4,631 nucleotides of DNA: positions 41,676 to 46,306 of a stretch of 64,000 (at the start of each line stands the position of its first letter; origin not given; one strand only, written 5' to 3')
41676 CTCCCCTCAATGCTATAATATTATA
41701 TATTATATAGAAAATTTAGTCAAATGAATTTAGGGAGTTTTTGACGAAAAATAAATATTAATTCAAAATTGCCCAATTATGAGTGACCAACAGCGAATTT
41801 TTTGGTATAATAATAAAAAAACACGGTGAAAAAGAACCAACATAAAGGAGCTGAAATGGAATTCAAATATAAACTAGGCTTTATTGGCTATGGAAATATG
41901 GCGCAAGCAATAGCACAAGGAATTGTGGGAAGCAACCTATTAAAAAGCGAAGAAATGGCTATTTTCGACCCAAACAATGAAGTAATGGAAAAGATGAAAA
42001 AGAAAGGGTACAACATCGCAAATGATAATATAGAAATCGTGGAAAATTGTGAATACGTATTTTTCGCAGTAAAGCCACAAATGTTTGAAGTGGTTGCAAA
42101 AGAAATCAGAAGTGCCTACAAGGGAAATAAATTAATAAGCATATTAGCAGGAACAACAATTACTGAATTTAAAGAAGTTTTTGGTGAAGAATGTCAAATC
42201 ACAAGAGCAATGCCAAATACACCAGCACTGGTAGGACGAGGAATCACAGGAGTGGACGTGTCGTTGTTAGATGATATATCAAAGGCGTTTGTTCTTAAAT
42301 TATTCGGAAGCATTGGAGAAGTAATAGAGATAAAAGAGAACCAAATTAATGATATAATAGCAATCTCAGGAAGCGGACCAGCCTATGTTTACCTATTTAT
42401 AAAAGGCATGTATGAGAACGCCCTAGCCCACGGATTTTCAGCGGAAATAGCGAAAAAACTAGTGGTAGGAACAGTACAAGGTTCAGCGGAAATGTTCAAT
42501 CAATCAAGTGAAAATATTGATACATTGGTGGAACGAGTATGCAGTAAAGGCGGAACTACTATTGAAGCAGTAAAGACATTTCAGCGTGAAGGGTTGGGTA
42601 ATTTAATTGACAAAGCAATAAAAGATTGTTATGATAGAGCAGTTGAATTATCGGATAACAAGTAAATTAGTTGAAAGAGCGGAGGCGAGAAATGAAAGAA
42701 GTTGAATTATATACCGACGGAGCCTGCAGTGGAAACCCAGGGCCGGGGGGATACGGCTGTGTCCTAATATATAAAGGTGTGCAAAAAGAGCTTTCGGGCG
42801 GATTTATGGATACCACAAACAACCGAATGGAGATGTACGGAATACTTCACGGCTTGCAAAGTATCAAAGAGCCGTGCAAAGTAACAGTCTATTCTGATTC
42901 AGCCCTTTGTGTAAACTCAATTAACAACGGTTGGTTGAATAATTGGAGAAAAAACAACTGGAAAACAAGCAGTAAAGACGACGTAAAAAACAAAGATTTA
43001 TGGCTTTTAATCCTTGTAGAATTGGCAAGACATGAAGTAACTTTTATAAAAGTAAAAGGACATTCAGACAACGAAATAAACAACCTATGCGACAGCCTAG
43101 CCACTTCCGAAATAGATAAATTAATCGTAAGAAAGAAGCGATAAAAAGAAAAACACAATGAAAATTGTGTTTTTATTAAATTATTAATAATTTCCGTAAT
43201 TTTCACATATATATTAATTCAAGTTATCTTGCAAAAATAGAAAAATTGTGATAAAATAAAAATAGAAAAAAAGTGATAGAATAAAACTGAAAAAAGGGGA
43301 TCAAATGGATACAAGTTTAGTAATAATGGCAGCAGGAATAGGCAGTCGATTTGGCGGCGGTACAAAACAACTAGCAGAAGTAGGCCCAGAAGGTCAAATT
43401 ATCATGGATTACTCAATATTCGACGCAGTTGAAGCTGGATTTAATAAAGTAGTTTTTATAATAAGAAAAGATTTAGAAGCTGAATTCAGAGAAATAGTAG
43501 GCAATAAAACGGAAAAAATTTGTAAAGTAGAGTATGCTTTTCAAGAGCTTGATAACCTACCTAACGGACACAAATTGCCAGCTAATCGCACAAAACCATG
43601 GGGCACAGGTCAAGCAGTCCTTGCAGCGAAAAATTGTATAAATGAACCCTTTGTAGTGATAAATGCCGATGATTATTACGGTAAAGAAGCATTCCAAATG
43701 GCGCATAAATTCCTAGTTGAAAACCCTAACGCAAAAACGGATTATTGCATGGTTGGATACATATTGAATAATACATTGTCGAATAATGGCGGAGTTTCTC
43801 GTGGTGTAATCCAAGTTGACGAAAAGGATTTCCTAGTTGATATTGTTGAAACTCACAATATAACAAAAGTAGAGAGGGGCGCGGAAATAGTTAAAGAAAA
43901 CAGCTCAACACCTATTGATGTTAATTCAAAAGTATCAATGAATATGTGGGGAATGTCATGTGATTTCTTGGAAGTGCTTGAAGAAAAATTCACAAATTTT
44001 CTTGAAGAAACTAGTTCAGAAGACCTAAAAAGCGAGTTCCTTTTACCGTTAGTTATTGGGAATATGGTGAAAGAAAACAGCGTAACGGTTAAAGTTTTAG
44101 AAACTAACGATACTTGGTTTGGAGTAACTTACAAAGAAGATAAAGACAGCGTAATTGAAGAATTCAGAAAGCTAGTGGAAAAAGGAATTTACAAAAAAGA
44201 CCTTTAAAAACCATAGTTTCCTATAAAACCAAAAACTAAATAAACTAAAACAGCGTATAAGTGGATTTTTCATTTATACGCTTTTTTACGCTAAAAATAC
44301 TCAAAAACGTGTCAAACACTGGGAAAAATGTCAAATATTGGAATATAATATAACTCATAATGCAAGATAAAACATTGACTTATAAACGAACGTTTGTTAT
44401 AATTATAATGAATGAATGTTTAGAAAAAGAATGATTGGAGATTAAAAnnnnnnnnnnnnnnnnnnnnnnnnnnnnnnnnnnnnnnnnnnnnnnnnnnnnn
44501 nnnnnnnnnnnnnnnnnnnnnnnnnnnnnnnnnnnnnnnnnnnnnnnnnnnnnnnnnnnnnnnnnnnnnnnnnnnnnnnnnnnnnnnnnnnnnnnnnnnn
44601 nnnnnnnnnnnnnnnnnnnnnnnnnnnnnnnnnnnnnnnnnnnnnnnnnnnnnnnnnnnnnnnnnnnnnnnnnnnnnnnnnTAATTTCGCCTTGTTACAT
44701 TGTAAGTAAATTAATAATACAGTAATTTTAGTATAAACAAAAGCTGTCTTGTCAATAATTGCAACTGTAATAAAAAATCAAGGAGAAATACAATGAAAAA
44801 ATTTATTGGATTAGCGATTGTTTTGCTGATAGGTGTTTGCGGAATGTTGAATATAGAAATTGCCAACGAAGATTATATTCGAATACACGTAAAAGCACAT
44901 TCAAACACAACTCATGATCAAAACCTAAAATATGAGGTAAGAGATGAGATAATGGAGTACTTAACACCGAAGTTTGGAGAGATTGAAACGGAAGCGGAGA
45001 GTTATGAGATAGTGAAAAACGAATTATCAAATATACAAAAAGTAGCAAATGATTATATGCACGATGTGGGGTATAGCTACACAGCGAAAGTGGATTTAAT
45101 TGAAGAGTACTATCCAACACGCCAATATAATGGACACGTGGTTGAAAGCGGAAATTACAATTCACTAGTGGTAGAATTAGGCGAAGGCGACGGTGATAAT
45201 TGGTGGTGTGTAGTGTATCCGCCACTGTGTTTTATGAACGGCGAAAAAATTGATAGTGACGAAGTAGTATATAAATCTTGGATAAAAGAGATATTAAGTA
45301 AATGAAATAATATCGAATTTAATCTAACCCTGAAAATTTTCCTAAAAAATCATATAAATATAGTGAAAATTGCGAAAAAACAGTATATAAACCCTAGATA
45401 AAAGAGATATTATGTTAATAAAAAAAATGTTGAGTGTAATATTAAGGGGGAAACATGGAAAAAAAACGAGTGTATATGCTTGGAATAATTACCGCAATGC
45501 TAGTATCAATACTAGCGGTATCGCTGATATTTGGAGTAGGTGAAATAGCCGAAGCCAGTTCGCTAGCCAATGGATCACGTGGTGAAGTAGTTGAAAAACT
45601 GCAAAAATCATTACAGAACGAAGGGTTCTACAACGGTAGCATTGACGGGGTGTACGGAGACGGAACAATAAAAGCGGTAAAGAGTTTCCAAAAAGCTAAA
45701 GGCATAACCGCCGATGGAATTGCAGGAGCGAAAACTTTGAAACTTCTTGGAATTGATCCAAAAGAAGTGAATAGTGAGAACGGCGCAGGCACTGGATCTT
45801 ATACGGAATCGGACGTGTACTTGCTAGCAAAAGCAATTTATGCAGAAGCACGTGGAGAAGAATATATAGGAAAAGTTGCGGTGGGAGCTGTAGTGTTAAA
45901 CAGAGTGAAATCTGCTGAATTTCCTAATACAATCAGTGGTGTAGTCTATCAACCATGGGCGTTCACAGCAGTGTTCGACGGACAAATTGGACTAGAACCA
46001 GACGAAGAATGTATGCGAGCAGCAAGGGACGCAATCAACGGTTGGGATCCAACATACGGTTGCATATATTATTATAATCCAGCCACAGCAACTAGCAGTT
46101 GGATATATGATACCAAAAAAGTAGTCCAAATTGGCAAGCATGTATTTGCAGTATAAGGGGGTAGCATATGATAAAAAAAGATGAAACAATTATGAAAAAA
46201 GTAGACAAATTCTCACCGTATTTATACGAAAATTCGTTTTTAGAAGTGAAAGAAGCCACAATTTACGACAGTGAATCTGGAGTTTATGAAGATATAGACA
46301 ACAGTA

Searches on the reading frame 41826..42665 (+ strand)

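Call 107: search_protein_families(library=pfam, proteins=[window:41826-42665:+])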
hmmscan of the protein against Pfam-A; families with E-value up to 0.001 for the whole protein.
window:41826-42665:+ (279 aa): 3 families
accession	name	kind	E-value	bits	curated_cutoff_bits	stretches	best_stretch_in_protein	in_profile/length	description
PF14748.11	P5CR_dimer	-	8.6e-33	113.2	25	1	171-275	1-105/105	Pyrroline-5-carboxylate reductase dimerisation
PF03807.23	F420_oxidored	-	5.4e-17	62.6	21.6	1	16-109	1-94/94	NADP oxidoreductase coenzyme F420-dependent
PF03446.21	NAD_binding_2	-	6.7e-06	26.6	21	1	16-95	1-80/161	NAD binding domain of 6-phosphogluconate dehydrogenase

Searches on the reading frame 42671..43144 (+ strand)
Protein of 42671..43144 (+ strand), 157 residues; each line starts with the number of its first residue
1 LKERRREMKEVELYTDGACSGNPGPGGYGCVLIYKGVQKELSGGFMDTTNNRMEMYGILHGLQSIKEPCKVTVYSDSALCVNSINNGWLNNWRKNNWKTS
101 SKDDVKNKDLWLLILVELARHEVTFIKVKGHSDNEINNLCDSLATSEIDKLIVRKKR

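Call 107: search_protein_families(library=pfam, proteins=[window:42671-43144:+])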
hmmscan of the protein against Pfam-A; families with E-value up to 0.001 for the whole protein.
window:42671-43144:+ (157 aa): 1 family
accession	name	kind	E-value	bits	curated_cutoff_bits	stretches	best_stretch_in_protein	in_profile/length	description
PF00075.30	RNase_H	-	1.6e-38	132.5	25.8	1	9-147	2-139/141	RNase H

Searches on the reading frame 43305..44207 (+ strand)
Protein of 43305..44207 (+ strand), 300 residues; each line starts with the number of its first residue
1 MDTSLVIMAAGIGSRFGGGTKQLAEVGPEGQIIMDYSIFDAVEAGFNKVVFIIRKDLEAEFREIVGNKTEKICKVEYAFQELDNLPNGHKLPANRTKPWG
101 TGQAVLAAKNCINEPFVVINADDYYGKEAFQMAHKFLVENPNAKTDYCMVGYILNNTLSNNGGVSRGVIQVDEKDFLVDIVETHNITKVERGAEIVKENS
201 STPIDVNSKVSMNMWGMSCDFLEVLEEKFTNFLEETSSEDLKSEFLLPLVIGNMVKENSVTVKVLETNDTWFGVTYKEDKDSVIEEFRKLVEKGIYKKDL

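Call 107: search_protein_families(library=pfam, proteins=[window:43305-44207:+])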
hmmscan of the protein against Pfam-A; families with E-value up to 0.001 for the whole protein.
window:43305-44207:+ (300 aa): 2 families
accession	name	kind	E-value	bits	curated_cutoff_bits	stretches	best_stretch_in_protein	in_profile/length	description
PF00483.29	NTP_transferase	-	1.3e-08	35.1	21.2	1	6-143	3-130/245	Nucleotidyl transferase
PF12804.13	NTP_transf_3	-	7.9e-05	23.3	27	1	6-58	2-51/160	MobA-like NTP transferase domain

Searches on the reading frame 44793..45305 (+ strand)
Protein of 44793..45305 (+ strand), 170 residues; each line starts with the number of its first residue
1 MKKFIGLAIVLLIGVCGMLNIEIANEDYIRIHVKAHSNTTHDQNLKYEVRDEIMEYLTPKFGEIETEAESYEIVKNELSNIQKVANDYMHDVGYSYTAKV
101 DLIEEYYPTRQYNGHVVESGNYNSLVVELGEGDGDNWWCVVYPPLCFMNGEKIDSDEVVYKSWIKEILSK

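Call 107: search_protein_families(library=pfam, proteins=[window:44793-45305:+])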
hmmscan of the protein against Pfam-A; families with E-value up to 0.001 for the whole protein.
window:44793-45305:+ (170 aa): 1 family
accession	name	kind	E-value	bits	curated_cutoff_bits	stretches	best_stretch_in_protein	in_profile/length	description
PF09551.15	Spore_II_R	-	6.8e-42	143.4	25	1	26-150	2-126/128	Stage II sporulation protein R (spore_II_R)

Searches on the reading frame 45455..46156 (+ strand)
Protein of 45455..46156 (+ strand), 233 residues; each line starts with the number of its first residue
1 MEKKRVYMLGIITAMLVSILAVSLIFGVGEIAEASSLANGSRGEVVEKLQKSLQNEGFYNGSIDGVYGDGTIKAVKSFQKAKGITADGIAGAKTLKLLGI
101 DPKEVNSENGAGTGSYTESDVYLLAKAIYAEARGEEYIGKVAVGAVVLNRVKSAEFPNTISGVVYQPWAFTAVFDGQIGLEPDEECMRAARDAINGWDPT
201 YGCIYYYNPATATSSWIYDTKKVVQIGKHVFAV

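Call 107: search_protein_families(library=pfam, proteins=[window:45455-46156:+])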
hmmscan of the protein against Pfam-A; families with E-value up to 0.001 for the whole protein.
window:45455-46156:+ (233 aa): 3 families
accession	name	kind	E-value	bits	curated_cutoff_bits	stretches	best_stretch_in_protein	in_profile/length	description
PF07486.17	Hydrolase_2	-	1.7e-35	122.1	27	1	134-232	1-100/100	Cell Wall Hydrolase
PF01471.23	PG_binding_1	-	1.2e-17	64.3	23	1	42-98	1-57/57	Putative peptidoglycan binding domain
PF00397.32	WW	-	1.3e-05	25.5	26.9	1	197-216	9-28/31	WW domain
